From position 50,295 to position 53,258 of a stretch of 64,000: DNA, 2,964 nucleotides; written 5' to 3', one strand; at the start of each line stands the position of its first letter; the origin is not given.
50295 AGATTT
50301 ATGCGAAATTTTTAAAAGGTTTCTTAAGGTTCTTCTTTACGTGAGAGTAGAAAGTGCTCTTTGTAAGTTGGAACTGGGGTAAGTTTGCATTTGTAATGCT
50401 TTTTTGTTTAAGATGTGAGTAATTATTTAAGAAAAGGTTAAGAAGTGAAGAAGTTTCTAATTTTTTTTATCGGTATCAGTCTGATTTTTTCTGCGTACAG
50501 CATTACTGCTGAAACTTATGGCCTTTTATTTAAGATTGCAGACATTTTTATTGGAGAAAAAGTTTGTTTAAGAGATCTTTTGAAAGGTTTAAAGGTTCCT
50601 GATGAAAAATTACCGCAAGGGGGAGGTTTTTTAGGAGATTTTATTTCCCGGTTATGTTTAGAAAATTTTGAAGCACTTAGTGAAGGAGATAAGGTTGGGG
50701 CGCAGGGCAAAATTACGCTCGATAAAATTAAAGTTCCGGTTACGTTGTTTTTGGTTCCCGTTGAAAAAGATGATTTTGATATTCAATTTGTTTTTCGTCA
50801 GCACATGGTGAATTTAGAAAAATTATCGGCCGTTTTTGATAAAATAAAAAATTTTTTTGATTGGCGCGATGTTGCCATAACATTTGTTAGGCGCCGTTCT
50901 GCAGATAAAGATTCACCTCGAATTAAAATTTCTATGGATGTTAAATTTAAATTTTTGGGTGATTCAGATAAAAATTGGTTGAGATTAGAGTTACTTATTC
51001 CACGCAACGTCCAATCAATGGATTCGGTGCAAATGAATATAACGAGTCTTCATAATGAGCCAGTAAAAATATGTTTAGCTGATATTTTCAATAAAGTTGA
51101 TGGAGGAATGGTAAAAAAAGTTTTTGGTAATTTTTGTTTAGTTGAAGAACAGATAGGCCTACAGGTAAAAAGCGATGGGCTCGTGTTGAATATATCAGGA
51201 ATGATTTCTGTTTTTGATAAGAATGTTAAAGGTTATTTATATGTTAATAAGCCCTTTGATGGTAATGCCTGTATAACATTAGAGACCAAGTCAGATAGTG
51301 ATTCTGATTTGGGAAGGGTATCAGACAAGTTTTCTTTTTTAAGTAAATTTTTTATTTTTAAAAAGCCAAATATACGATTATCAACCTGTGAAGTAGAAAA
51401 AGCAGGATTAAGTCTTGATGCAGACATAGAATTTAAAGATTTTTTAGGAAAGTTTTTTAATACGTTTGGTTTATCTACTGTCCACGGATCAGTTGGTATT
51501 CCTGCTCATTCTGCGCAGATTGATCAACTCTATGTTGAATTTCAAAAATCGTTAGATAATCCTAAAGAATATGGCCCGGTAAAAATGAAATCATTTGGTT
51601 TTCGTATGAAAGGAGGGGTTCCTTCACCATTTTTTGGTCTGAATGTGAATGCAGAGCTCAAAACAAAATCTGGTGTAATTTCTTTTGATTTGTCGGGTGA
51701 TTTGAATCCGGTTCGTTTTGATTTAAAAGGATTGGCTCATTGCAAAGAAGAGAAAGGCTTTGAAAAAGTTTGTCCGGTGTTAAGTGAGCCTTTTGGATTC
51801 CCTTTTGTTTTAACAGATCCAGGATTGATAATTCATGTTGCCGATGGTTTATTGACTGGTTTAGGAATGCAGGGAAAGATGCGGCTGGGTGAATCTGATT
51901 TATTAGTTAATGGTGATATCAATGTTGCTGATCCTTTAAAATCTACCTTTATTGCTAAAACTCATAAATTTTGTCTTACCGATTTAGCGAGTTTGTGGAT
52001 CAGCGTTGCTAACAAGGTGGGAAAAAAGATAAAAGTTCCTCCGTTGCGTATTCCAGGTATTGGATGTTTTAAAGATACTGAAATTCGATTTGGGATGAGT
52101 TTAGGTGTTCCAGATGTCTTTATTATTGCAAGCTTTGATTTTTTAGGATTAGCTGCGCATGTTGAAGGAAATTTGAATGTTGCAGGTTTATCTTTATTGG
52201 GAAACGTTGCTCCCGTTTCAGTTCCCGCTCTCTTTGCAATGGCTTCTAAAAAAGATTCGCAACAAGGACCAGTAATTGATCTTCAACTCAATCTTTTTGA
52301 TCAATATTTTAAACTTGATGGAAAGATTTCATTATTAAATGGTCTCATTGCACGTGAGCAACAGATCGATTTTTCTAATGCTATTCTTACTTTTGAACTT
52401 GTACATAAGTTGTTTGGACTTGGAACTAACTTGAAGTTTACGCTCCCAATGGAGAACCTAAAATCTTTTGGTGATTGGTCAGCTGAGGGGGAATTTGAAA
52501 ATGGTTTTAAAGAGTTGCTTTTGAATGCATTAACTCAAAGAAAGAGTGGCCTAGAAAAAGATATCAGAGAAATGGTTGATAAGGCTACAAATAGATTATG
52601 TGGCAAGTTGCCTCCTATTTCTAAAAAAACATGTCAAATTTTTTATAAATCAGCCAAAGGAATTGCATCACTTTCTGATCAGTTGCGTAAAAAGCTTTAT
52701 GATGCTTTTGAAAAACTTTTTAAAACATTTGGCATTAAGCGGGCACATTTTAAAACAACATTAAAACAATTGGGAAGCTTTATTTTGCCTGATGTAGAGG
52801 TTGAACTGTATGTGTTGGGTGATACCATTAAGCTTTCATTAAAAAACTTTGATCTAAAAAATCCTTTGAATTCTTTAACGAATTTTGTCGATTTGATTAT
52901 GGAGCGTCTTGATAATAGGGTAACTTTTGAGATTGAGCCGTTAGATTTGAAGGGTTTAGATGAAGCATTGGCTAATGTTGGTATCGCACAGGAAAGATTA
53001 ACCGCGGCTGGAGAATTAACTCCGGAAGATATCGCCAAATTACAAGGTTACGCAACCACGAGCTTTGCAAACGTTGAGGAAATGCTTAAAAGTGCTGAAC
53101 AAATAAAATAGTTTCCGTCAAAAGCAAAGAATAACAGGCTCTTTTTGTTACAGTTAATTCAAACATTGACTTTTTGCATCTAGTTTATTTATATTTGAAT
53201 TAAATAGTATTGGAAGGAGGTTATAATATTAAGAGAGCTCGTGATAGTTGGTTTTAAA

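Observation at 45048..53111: Two giant collinear paralogues of an unrecognised secreted protein family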

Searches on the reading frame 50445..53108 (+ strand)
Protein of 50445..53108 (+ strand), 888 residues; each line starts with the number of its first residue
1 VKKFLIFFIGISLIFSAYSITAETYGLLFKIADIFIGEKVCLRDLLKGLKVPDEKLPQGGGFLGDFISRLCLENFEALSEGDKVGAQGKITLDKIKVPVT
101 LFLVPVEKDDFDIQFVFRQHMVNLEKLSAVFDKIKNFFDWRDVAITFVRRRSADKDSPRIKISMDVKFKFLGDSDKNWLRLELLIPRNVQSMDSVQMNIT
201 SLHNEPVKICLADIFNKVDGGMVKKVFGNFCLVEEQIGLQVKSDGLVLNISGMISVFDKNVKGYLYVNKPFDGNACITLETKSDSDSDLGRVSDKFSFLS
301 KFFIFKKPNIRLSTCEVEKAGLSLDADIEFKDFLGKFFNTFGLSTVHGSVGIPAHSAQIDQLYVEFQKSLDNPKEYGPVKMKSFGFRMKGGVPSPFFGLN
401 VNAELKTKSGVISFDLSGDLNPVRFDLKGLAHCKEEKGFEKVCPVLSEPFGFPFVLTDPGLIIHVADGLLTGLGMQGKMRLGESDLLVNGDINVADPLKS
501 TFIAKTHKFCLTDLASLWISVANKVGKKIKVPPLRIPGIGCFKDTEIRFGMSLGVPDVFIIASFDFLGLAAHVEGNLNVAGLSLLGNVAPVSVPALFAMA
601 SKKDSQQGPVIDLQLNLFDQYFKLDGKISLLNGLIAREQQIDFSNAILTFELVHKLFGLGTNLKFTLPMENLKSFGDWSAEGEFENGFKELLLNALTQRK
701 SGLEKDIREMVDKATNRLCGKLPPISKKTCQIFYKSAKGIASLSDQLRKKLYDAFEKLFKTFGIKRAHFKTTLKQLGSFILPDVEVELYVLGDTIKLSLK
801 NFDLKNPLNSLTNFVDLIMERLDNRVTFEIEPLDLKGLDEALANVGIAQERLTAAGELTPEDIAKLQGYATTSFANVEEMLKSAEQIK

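Call 7: search_protein_families(library=pfam, proteins=[window:50445-53108:+], max_evalue=1)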
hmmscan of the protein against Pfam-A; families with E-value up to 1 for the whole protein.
window:50445-53108:+ (888 aa): 0 families

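Call 8: search_protein_families(library=ncbifam, proteins=[window:50445-53108:+], max_evalue=1)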
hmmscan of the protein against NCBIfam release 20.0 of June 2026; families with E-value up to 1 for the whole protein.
window:50445-53108:+ (888 aa): 0 families

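Call 11: search_solved_structures(query=window:50445-53108:+, max_evalue=10)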
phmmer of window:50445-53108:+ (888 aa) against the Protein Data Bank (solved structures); distinct sequences matched with E-value up to 10: 0.

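Call 12: find_homologous_proteins(query=window:50445-53108:+)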
Query window:50445-53108:+ (888 aa): 2 proteins with E <= 0.001 among 8000 candidates.
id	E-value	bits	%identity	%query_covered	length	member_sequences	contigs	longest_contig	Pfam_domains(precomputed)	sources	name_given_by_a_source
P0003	0.0e+0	1983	100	100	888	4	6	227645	-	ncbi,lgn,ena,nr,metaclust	ncbi:TPA: hypothetical protein DIC20_03500 [Candidatus Dependentiae bacterium]|nr:MAG: hypothetical 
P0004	0.0e+0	1703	84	100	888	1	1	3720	-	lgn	-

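Call 23: find_encoding_contigs(protein=P0004, flank=10000)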
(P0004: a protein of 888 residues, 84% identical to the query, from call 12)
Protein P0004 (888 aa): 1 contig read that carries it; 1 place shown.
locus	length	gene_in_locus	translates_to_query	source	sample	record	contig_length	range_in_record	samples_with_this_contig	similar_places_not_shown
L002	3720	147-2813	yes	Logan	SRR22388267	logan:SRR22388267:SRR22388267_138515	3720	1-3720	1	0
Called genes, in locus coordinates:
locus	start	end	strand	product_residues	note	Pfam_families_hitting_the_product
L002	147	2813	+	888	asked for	-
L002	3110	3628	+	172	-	-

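Call 47: search_solved_structures(query=A3, max_evalue=10)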
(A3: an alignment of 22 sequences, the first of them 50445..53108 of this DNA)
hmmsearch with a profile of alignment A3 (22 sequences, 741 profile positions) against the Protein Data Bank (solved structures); distinct sequences matched with E-value up to 10: 48.
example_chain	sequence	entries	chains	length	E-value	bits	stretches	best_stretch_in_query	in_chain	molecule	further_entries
9cuy_c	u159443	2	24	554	0.039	15.4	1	514-597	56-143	Short tail fiber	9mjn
6jfv_B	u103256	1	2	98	0.072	14.6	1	542-607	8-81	Keratin, type II cytoskeletal 5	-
3tnu_B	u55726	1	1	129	0.086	14.3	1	539-607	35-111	Keratin, type II cytoskeletal 5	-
4zry_B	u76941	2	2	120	0.096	14.1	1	544-607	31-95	Keratin, type II cytoskeletal 1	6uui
8zy1_A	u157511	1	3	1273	0.12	13.8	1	533-623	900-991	Spike glycoprotein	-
9y6s_8B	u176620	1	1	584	0.13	13.7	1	500-607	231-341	Dynein regulatory complex subunit 2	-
4xa3_A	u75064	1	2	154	0.15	13.5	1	535-572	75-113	Gp7-MYH7(1361-1425)-Eb1 chimera protein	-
7wh3_A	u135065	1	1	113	0.18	13.3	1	608-705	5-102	Stomatin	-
1ewf_A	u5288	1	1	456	0.18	13.2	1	450-525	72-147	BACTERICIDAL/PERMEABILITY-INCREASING PROTEIN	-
1bp1_A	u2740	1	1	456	0.19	13.2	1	450-525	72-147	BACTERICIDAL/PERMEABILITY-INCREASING PROTEIN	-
4tql_A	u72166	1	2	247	0.19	13.2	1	666-739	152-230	Three helix bundle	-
7xgg_A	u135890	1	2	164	0.2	13.1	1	526-608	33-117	BCL-xL and MCL-1 dual inhibitor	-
7xge_A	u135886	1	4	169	0.21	13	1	526-608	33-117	BCL-xL and MCL-1 dual binder 2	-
5jsb_B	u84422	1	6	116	0.3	12.5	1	536-616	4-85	Mcl-1 inhibitor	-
1yz6_A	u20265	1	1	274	0.3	12.5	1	626-678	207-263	Probable translation initiation factor 2 alpha subunit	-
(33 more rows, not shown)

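Call 59: predict_structure(alignment_id=A3)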
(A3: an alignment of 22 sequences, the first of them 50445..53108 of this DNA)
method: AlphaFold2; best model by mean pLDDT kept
length: 888 residues; sequences in the alignment: 22
mean_pLDDT: 78.5   pTM: 0.59
mean pLDDT of the five models: 78.5, 76.8, 76.6, 73.6, 72.5
residues with pLDDT >= 90: 230; 70-90: 429; 50-70: 171; < 50: 58
segments of 3 or more residues with pLDDT < 50: 12-22, 727-729, 732-738, 831-834, 836-849, 870-874
pLDDT, mean of each block of 10 residues (from residue 1): 57 45 54 66 68 55 69 76 78 77 74 79 71 84 82 65 88 75 80 80 81 84 88 88 88 93 93 89 92 89 94 87 95 92 93 90 94 89 94 88 89 94 91 81 86 89 92 92 89 85 89 79 69 64 87 83 77 87 88 83 88 84 90 87 84 87 86 73 86 80 66 54 50 48 60 70 86 87 88 84 87 80 58 47 48 52 53 50 50
secondary structure, 60 per line:
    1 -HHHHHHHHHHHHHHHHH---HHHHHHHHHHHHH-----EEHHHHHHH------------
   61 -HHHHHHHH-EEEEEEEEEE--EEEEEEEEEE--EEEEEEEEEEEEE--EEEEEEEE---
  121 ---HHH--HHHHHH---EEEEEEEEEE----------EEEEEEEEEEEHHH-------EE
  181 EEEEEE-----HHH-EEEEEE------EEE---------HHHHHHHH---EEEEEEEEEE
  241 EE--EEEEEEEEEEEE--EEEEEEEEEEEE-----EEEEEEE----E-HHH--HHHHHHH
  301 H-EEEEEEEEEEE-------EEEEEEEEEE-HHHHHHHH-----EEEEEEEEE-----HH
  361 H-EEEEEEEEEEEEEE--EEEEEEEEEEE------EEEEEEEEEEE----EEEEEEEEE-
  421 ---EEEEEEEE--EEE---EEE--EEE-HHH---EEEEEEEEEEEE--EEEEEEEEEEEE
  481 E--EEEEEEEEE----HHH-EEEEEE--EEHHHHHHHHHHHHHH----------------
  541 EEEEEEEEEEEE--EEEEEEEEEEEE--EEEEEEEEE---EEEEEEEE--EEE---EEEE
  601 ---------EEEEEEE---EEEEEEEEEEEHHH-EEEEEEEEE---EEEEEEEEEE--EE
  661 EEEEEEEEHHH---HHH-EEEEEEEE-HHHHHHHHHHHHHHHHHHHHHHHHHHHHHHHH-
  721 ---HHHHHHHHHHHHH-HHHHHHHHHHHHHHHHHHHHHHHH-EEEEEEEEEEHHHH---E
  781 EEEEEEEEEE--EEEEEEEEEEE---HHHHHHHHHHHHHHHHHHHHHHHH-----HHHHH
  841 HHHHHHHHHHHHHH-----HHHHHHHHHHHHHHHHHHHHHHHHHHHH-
elements in order (helices of 4 or more, strands of 3 or more residues): H2-18 H22-34 H42-48 H62-69 E71-80 E83-92 E95-107 E110-117 H129-134 E138-147 E158-168 E179-186 E196-201 E208-210 H220-227 E231-242 E245-256 E259-270 E276-282 H294-301 E303-313 E321-330 H332-339 E345-353 E363-376 E379-389 E396-406 E411-419 E424-431 E434-436 E440-442 E445-447 E455-466 E469-481 E484-492 E501-506 H511-524 E541-552 E555-566 E569-577 E581-588 E591-593 E597-600 E610-616 E620-630 E635-643 E647-656 E659-668 E679-686 H688-719 H724-736 H738-761 E763-772 H773-776 E780-790 E793-803 H807-830 H836-854 H860-887

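Call 61: fold_search(model_id=the predicted structure, library=pdb)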
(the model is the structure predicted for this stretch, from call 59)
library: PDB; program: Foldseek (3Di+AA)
matches with E <= 10: 429; with E <= 0.001: 0
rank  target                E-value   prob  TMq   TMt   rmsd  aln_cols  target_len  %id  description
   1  7lhh_C                1.6e-03  0.38  0.11  0.11  41.8       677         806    7  Cryo-EM structure of E. coli P pilus tip assembly intermediate PapC-PapD-PapK-PapG in the second conformation (released 2021-08-11)
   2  4btw_B                1.8e-03  0.12  0.07  0.08  34.4       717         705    8  Crystal structure of human vascular adhesion protein-1 in complex with pyridazinone inhibitors (released 2013-12-18)
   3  2pnc_A                2.5e-03  0.10  0.06  0.08  35.0       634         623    8  Crystal Structure of Bovine Plasma Copper-Containing Amine Oxidase in Complex with Clonidine (released 2008-02-26)
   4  6zqd_UQ               3.5e-03  0.14  0.09  0.09  32.8       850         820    8  Cryo-EM structure of the 90S pre-ribosome from Saccharomyces cerevisiae, state Post-A1 (released 2020-09-23)
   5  9ea7                  3.9e-03  0.77  0.20  0.06  59.8       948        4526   10  The Structure of ApoB100 from Human Low-Density Lipoprotein (released 2024-12-18)
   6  3ohn_A                3.9e-03  0.51  0.12  0.17  26.1       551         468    8  Crystal structure of the FimD translocation domain (released 2011-06-01)
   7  9e9r                  5.7e-03  0.69  0.20  0.07  31.5       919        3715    9  The Structure of ApoB100 from Human Low-Density Lipoprotein (released 2024-12-18)
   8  9bdt_A                8.5e-03  0.57  0.15  0.06  20.3       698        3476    8  Apolipoprotein B 100 bound to LDL receptor and legobody (released 2024-12-25)
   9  8ae1_A                1.1e-02  0.12  0.09  0.08  28.3       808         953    7  Structure of trimeric SlpA outer membrane protein (released 2022-11-30)
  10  5xdo_A                1.5e-02  0.63  0.10  0.23  23.7       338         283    7  Crystal structure of human voltage-dependent anion channel 1 (hVDAC1) in C222 space group (released 2017-06-28)
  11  8xdn_A                1.8e-02  0.80  0.11  0.26  21.5       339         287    9  TOM complex with small molecule (released 2025-06-11)
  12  6cmx_A                1.8e-02  0.04  0.05  0.04  38.6       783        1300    8  Human Teneurin 2 extra-cellular region (released 2018-07-25)
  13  2y73_B                2.2e-02  0.05  0.06  0.07  34.0       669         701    8  THE NATIVE STRUCTURES OF SOLUBLE HUMAN PRIMARY AMINE OXIDASE AOC3 (released 2011-06-15)
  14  2vqi_A                2.3e-02  0.18  0.11  0.17  39.4       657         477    7  Structure of the P pilus usher (PapC) translocation pore (released 2008-05-27)
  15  6zqa_UQ               2.8e-02  0.08  0.08  0.09  31.7       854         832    7  Cryo-EM structure of the 90S pre-ribosome from Saccharomyces cerevisiae, state A (Poly-Ala) (released 2020-09-23)
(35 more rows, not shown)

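Call 64: fold_search(model_id=the predicted structure, library=viral)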
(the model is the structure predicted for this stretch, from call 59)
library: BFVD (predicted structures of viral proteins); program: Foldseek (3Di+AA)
matches with E <= 10: 301; with E <= 0.001: 0
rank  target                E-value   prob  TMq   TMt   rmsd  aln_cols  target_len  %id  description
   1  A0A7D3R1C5            2.5e-03  0.15  0.09  0.08  36.6       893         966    8  Zinc finger RING/FYVE/PHD-type protein [Fadolivirus FV1/VV64]
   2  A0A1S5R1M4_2          7.1e-03  0.11  0.09  0.08  39.3      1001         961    6  Putative tail fiber protein [Pseudomonas phage phiPMW]
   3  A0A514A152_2          9.1e-03  0.08  0.07  0.05  31.8       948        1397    8  Uncharacterized protein [Aeromonas phage LAh10]
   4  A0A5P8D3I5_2          1.7e-02  0.15  0.10  0.09  27.1       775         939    6  (no name in the UniProt tables at hand)
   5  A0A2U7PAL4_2          1.7e-02  0.11  0.09  0.08  30.3       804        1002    6  (no name in the UniProt tables at hand)
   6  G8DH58                4.4e-02  0.15  0.13  0.11  28.2       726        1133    8  (no name in the UniProt tables at hand)
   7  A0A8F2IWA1            5.2e-02  0.05  0.08  0.07  42.0       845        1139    6  Minor tail protein [Streptomyces phage KimJongPhill]
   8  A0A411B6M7            8.5e-02  0.03  0.06  0.07  34.4       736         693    9  (no name in the UniProt tables at hand)
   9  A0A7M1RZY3            9.8e-02  0.10  0.07  0.10  28.4       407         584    7  Uncharacterized protein [uncultured phage cr114_1]
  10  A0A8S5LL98            1.1e-01  0.14  0.10  0.17  22.5       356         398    8  Prokaryotic membrane lipoprotein lipid attachment site [Siphoviridae sp. ctvod4]
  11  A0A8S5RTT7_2          1.1e-01  0.04  0.06  0.06  43.3       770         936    8  Tail protein [Siphoviridae sp. ctQjT5]
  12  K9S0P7                1.2e-01  0.04  0.06  0.10  19.6       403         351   10  (no name in the UniProt tables at hand)
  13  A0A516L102            1.2e-01  0.02  0.06  0.05  35.0       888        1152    8  (no name in the UniProt tables at hand)
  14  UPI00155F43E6         1.5e-01  0.03  0.08  0.07  30.8       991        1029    8  (no name look-up for this kind of identifier)
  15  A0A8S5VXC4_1          2.4e-01  0.06  0.08  0.08  37.6       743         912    9  (no name in the UniProt tables at hand)
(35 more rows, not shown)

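Call 93: find_related_loci(query=A5, collection=genome_contigs, flank=10000)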
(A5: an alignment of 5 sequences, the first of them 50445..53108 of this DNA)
Query A5 (888 aa) in genome_contigs; peptide patterns used: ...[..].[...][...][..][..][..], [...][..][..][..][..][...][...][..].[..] (x = any residue, [..] = any of these).
73 stretches matched a pattern, but none encodes a relative of the query by tblastn (E <= 1e-3).

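Call 94: find_related_loci(query=A5, collection=metagenome_contigs, flank=10000)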
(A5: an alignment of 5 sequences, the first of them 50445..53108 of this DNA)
Query A5 (888 aa) in metagenome_contigs; peptide patterns used: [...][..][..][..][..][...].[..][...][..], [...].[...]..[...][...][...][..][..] (x = any residue, [..] = any of these).
570 stretches matched a pattern, but none encodes a relative of the query by tblastn (E <= 1e-3).

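Call 95: find_related_loci(query=A5, collection=viral_contigs, flank=5000)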
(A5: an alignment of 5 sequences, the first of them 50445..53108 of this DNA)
Query A5 (888 aa) in viral_contigs; peptide patterns used: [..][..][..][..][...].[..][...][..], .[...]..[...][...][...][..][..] (x = any residue, [..] = any of these).
92 stretches matched a pattern, but none encodes a relative of the query by tblastn (E <= 1e-3).

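Call 98: find_encoding_contigs(protein=P0003, flank=6000, max_places=5)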
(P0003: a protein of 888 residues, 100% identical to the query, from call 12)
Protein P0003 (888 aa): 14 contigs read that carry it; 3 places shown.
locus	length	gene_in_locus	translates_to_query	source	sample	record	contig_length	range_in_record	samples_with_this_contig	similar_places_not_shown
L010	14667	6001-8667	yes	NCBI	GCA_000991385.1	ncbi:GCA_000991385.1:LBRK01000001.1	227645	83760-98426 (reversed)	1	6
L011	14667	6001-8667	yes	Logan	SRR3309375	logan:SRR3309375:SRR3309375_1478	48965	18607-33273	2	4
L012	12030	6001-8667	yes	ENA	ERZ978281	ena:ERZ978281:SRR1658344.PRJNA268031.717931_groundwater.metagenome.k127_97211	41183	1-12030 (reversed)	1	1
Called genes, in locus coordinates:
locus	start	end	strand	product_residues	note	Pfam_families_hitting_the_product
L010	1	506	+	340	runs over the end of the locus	PF01073:3Beta_HSD, PF01370:Epimerase, PF02719:Polysacc_synt_2, PF04321:RmlD_sub_bind, PF05368:NmrA (weak), PF16363:GDP_Man_Dehyd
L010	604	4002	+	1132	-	-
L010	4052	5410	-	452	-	PF26146:PI-PLC_X, PF26178:Rv2075c_cat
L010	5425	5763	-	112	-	PF26178:Rv2075c_cat (weak)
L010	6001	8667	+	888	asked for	-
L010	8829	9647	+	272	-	-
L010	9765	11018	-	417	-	-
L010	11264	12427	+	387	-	PF13855:LRR_8 (faint)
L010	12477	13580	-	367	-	PF00294:PfkB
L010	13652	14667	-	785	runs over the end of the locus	PF02190:LON_substr_bdg, PF13401:AAA_22 (faint), PF05496:RuvB_N (faint), PF00004:AAA, PF07728:AAA_5, PF22667:Lon_lid, PF05362:Lon_C, PF13541:ChlI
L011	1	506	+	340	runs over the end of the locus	PF01073:3Beta_HSD, PF01370:Epimerase, PF02719:Polysacc_synt_2, PF04321:RmlD_sub_bind, PF05368:NmrA (weak), PF16363:GDP_Man_Dehyd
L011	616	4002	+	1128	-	-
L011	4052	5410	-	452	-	PF26146:PI-PLC_X, PF26178:Rv2075c_cat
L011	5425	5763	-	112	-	PF26178:Rv2075c_cat (weak)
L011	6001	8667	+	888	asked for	-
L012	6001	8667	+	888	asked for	-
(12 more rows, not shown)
